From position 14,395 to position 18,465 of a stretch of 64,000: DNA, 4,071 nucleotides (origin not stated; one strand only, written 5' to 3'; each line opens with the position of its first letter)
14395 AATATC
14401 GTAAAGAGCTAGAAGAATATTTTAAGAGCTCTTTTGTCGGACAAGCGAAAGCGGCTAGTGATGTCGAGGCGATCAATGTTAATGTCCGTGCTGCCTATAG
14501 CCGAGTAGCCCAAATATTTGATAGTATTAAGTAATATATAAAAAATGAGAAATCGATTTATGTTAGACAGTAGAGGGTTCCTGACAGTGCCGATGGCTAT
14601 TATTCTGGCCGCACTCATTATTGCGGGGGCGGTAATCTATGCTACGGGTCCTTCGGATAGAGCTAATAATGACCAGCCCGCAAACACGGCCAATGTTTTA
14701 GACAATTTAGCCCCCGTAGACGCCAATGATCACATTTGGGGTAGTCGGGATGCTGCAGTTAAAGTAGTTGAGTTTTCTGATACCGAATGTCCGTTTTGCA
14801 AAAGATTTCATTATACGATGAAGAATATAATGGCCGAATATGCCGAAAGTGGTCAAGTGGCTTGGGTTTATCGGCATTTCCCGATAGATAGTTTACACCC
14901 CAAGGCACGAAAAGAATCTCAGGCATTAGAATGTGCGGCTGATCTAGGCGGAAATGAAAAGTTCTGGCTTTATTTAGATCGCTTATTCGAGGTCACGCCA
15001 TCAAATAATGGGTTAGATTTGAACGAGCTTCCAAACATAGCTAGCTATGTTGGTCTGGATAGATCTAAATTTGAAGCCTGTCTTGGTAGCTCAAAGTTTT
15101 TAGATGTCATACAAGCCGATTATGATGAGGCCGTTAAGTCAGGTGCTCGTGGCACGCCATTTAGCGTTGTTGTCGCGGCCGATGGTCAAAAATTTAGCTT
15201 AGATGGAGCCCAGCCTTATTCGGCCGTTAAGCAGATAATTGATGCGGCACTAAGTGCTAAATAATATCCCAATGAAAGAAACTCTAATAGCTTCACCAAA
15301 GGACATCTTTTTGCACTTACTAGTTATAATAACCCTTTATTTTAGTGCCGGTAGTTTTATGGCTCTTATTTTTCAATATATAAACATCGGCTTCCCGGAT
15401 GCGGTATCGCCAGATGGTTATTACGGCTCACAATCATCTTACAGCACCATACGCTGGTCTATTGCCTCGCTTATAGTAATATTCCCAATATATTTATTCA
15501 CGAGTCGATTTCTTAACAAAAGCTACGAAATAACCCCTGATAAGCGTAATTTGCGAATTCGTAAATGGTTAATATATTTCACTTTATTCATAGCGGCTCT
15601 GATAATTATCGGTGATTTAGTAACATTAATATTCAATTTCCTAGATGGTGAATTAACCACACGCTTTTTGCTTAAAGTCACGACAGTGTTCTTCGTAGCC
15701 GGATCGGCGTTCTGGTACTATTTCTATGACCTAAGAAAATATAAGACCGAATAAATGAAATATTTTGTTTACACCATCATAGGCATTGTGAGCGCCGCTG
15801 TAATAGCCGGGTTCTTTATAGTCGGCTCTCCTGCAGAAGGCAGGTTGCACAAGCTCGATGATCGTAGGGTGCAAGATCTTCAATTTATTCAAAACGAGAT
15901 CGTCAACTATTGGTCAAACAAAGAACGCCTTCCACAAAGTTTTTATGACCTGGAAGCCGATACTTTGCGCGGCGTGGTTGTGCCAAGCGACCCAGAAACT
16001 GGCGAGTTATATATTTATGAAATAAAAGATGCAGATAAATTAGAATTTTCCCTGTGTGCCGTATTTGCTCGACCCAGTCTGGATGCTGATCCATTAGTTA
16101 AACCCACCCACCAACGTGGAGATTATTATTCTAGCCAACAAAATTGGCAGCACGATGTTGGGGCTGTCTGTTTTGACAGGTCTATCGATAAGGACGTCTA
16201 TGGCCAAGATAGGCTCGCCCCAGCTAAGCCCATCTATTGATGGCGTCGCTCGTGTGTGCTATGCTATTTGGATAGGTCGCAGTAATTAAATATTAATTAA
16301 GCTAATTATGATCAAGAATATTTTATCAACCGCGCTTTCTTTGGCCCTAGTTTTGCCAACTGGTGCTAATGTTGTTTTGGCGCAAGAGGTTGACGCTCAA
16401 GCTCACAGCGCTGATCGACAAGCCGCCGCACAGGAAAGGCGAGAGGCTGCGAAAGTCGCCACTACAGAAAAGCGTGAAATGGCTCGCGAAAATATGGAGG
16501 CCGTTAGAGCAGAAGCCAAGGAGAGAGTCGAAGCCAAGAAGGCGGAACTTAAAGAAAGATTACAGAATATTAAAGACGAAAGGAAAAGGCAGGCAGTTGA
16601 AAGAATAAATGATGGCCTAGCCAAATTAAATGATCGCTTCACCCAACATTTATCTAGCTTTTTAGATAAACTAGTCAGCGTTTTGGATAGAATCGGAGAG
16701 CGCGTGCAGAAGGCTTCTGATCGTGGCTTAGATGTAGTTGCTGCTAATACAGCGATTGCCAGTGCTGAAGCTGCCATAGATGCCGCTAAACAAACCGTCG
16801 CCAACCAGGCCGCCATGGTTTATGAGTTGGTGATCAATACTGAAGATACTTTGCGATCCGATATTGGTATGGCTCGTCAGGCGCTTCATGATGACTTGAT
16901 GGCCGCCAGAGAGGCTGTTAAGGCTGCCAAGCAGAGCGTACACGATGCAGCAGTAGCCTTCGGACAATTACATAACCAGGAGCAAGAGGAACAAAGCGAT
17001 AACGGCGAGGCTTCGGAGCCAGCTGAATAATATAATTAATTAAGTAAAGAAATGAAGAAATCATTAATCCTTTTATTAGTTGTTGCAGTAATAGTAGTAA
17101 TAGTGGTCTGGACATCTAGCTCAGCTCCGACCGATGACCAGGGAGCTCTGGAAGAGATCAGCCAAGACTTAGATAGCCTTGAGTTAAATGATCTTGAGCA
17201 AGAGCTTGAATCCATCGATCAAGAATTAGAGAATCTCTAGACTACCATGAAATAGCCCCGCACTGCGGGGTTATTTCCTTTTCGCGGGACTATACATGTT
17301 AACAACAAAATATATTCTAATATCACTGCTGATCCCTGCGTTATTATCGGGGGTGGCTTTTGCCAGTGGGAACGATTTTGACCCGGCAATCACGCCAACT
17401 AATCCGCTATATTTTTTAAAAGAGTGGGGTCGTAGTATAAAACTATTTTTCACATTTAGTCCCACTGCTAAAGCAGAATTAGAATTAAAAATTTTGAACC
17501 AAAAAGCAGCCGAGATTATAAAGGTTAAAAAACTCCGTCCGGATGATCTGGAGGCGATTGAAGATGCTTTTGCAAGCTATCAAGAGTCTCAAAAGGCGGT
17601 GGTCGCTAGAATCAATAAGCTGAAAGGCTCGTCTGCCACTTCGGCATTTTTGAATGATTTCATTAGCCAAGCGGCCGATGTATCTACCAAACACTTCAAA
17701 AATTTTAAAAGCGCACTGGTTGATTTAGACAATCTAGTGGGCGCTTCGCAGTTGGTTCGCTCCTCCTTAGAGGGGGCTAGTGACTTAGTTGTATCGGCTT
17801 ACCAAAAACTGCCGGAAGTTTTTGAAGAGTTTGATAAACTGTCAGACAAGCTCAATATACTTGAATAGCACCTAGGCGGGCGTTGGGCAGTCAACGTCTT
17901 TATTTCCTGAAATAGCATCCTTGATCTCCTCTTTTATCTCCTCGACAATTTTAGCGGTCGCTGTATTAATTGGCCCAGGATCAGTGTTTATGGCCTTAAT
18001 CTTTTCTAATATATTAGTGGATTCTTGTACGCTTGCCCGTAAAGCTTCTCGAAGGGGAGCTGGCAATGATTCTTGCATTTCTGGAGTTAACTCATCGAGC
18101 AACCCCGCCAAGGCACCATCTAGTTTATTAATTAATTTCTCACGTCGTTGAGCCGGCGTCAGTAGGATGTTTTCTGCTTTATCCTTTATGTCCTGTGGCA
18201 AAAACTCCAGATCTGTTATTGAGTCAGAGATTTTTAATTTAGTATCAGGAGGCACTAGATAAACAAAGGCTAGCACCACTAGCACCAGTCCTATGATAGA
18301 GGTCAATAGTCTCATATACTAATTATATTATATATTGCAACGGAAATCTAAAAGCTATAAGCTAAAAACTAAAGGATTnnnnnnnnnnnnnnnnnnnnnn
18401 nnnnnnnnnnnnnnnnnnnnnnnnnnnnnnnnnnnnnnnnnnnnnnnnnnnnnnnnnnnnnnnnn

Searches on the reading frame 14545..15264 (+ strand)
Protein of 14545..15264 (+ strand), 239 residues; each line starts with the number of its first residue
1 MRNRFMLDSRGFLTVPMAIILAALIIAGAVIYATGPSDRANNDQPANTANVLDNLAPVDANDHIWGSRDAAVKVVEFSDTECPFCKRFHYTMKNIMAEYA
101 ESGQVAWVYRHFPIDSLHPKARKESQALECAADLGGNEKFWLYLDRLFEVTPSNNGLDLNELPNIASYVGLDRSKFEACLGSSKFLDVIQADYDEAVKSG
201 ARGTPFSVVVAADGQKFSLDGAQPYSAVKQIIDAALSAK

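Call 27: search_protein_families(library=pfam, proteins=[window:14545-15264:+], max_evalue=0.1)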
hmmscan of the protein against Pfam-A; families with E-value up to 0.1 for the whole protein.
window:14545-15264:+ (239 aa): 6 families
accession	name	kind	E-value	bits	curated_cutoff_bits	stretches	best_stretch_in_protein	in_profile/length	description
PF13462.12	Thioredoxin_4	-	4.3e-24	86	23.2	1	61-234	4-165/165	Thioredoxin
PF01323.26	DSBA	-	2.9e-14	53.7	25.6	1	74-232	2-190/191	DSBA-like thioredoxin domain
PF13098.12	Thioredoxin_2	-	1.1e-06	29.4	27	1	73-231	8-103/104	Thioredoxin-like domain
PF13223.11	DUF4031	-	0.0034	18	25.6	1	159-204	24-64/76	Protein of unknown function (DUF4031)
PF18400.7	Thioredoxin_12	-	0.012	16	26.1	0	62-114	134-184/190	Thioredoxin-like domain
PF05545.16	FixQ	-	0.098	13.1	29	0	19-48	15-44/49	Cbb3-type cytochrome oxidase component FixQ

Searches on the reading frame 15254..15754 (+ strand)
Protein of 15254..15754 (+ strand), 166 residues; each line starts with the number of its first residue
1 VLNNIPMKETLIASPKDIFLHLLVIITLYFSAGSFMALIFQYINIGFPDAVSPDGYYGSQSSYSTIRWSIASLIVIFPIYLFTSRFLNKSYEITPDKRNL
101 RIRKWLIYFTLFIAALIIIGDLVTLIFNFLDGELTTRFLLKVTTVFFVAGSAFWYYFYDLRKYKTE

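Call 27: search_protein_families(library=pfam, proteins=[window:15254-15754:+], max_evalue=0.1)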
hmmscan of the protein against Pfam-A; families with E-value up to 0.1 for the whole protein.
window:15254-15754:+ (166 aa): 1 family
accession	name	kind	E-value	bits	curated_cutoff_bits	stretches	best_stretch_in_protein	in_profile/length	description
PF18920.5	DUF5671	-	1.2e-24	87.1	28.4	1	18-156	2-132/132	Domain of unknown function (DUF5671)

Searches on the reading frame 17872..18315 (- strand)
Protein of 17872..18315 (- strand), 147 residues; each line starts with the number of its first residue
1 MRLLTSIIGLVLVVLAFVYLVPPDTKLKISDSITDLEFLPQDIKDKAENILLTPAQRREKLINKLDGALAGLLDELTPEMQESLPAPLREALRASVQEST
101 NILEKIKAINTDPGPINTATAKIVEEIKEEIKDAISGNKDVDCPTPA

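Call 27: search_protein_families(library=pfam, proteins=[window:17872-18315:-], max_evalue=0.1)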
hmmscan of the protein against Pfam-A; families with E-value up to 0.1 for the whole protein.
window:17872-18315:- (147 aa): 2 families
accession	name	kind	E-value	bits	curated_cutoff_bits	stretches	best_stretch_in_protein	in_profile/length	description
PF05130.17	FlgN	-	0.0055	17.6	30.5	1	55-112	54-110/147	FlgN protein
PF03310.18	Cauli_DNA-bind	-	0.011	16.4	24.2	1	90-133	9-52/117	Caulimovirus DNA-binding protein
